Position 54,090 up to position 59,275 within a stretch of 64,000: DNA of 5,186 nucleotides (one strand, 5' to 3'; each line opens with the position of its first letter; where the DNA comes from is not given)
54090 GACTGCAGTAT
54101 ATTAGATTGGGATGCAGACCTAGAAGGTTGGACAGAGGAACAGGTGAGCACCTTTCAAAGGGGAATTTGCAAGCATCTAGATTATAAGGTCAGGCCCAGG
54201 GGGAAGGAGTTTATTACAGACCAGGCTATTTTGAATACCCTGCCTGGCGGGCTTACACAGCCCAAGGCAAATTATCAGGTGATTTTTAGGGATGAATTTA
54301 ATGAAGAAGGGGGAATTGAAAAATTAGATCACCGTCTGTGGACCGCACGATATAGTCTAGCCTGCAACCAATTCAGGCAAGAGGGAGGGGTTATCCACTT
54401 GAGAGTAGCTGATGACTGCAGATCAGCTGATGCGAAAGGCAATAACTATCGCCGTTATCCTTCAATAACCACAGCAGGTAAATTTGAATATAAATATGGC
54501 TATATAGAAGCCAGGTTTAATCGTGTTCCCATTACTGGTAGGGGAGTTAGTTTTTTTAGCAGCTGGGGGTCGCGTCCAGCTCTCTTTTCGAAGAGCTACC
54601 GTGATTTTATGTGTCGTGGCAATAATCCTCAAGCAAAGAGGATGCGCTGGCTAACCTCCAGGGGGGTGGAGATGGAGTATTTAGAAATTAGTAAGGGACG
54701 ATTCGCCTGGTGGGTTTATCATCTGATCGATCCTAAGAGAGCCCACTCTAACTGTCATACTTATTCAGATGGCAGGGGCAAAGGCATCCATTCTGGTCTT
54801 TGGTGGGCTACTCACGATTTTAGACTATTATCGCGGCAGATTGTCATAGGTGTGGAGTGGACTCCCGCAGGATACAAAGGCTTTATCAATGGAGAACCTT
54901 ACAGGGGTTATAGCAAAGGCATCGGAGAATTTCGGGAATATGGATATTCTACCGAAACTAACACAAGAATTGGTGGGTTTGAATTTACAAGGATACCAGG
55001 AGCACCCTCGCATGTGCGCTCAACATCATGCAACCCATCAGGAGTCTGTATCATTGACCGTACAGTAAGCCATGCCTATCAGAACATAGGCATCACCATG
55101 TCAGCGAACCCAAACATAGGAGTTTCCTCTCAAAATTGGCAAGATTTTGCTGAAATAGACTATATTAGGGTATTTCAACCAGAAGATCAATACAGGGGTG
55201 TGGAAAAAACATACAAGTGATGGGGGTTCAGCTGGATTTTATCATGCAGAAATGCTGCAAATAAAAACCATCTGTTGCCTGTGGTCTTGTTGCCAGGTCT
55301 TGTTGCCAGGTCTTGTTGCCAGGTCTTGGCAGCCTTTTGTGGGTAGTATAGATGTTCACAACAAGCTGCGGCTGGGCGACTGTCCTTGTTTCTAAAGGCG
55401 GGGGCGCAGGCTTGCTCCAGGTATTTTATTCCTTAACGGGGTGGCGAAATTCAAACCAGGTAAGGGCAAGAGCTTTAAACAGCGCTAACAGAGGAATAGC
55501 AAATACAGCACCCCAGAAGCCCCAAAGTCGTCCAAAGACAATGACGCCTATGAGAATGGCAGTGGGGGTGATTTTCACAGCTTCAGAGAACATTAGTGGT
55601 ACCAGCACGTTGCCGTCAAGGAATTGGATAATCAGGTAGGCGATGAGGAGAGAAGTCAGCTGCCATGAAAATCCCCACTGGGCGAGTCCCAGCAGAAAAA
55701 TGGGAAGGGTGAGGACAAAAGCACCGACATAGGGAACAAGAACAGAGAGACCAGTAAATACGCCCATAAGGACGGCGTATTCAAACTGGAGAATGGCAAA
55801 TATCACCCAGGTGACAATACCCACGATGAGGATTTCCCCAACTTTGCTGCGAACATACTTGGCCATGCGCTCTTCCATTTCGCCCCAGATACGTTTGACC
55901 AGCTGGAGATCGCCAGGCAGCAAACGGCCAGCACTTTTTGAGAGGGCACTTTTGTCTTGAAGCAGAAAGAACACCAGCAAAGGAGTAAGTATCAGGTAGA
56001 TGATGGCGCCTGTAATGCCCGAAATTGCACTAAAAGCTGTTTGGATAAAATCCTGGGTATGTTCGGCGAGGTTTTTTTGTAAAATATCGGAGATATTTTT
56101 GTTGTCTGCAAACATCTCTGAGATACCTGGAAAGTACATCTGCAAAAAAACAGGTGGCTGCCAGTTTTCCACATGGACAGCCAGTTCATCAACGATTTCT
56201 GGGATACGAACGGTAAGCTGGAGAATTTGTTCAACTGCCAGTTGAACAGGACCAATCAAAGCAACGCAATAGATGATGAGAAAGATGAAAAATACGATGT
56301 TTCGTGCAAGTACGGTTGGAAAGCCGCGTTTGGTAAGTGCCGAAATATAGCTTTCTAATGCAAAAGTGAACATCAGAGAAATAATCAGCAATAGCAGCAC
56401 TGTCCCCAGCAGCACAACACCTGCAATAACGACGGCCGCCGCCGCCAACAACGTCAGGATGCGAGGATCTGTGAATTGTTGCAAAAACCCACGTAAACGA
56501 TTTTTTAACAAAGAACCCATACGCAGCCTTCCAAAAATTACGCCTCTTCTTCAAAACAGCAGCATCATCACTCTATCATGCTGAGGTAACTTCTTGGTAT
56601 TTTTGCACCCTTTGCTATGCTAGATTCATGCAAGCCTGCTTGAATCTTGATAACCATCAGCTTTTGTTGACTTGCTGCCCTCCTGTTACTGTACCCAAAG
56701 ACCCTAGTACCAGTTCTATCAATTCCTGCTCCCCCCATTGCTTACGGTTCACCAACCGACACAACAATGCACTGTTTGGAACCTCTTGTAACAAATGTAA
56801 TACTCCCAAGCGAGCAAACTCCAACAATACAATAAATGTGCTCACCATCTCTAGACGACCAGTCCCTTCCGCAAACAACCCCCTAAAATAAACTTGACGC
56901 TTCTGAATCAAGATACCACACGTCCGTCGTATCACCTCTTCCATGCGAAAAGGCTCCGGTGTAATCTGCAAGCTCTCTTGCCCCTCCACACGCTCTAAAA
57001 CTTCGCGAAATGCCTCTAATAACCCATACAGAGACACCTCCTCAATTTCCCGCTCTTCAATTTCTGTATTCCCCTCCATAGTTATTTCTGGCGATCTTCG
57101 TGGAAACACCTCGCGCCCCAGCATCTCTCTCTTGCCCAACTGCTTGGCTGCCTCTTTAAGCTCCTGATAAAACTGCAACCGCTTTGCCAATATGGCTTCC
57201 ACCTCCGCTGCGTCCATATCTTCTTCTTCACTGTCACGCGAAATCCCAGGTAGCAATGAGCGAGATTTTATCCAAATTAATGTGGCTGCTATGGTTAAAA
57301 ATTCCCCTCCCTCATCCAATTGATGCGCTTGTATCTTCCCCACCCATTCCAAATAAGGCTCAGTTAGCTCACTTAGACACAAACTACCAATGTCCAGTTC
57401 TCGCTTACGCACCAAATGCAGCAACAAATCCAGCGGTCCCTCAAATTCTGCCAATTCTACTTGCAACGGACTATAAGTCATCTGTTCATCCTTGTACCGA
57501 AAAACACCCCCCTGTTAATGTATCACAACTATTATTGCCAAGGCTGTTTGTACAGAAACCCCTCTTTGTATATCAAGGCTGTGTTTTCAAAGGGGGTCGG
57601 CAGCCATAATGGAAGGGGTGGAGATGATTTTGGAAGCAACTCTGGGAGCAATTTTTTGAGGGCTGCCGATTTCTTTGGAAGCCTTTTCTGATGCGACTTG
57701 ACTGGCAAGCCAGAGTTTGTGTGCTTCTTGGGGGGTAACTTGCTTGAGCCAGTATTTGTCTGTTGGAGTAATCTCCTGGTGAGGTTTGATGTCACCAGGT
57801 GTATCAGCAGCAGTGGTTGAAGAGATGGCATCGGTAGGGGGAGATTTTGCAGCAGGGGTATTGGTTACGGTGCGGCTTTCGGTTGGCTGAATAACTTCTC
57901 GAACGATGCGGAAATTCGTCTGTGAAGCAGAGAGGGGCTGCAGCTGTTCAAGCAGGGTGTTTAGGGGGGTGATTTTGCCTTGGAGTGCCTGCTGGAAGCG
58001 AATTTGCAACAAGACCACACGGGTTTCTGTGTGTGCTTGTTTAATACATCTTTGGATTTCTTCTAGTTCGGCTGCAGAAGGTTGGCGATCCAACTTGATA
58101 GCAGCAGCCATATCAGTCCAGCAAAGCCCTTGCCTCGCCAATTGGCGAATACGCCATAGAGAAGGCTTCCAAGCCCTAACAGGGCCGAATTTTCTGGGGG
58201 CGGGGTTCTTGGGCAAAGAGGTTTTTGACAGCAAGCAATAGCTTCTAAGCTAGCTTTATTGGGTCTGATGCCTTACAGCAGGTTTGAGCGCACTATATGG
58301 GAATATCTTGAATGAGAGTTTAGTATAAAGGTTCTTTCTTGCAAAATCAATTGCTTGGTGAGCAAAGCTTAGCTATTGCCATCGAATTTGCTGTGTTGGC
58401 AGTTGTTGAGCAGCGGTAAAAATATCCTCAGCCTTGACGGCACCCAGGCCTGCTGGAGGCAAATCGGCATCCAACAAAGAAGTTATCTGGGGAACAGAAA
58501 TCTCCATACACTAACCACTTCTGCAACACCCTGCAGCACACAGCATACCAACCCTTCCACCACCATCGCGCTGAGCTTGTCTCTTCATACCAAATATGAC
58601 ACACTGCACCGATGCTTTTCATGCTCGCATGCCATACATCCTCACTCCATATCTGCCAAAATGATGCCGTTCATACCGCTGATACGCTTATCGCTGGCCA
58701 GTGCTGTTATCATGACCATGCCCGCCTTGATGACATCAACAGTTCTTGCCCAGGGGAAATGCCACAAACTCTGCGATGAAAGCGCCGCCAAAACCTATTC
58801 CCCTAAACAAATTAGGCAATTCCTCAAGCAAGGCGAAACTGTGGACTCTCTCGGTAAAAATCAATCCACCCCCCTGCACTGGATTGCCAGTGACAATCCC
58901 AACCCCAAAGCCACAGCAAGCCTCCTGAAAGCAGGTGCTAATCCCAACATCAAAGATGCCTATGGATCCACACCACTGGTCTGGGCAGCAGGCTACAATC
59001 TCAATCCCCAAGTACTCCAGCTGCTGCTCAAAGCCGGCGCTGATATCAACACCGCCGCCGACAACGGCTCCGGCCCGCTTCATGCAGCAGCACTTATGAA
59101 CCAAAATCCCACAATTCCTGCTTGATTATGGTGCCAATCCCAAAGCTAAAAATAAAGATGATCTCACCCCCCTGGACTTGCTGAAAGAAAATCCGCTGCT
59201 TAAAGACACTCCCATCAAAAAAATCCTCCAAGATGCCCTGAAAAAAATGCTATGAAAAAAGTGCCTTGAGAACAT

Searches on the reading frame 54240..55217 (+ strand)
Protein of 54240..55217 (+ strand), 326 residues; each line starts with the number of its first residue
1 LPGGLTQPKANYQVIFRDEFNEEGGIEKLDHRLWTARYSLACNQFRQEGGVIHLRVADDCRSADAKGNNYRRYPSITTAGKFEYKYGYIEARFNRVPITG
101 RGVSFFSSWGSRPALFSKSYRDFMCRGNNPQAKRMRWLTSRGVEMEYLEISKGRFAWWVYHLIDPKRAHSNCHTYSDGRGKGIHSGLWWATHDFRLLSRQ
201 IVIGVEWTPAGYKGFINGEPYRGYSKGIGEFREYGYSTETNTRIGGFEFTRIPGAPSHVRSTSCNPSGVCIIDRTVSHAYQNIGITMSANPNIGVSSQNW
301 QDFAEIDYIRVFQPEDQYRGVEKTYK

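Call 45: search_protein_families(library=pfam, proteins=[window:54240-55217:+], max_evalue=10)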
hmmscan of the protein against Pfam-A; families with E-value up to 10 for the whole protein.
window:54240-55217:+ (326 aa): 1 family
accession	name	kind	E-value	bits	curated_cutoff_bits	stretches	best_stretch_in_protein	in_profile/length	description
PF03935.22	SKN1_KRE6_Sbg1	-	0.01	14.7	30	1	224-318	358-455/501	Beta-glucan synthesis-associated protein SKN1/KRE6/Sbg1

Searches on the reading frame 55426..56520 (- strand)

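Call 23: search_protein_families(library=ncbifam, proteins=[window:55426-56520:-], max_evalue=0.00001)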
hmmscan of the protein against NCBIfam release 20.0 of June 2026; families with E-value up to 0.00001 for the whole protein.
window:55426-56520:- (364 aa): 3 families
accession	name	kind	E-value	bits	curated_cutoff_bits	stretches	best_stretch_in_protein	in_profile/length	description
TIGR02872.1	spore_ytvI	equivalog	1.8e-23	83.5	198.15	1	22-352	3-336/341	sporulation integral membrane protein YtvI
NF045801.1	efflux_ABUW_0982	equivalog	1.6e-18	66.8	675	1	22-349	9-337/392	chloramphenicol efflux transporter CxpE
NF008930.0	PRK12287.1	subfamily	1.4e-10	41.4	318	1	20-349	12-322/344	AI-2E family transporter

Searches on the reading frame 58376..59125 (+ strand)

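Call 71: search_protein_families(library=ncbifam, proteins=[window:58376-59125:+], max_evalue=0.01)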
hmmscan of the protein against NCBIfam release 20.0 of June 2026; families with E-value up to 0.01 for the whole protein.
window:58376-59125:+ (249 aa): 5 families
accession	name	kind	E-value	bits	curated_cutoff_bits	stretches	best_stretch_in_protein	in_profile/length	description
NF043023.1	T4SS_AnkH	equivalog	2.6e-09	36.4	600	1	144-243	13-110/467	Dot/Icm T4SS effector AnkH/LegA3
NF043029.1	T4SS_AnkY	equivalog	7.8e-08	31.2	600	1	161-238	456-531/543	Dot/Icm T4SS effector AnkY/LegA9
NF041931.2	MzaA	equivalog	0.0001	21.3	800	1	180-240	18-77/726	MZA anti-phage system associated sigma-70 family RNA polymerase sigma factor MzaA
NF043022.1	T4SS_AnkG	equivalog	0.00059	18.7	500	1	160-242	362-447/455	Dot/Icm T4SS effector AnkG/AnkZ/LegA7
NF043028.1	T4SS_AnkX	equivalog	0.00075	17.8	1400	1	142-241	560-662/938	Dot/Icm T4SS effector AnkN/AnkX/LegA8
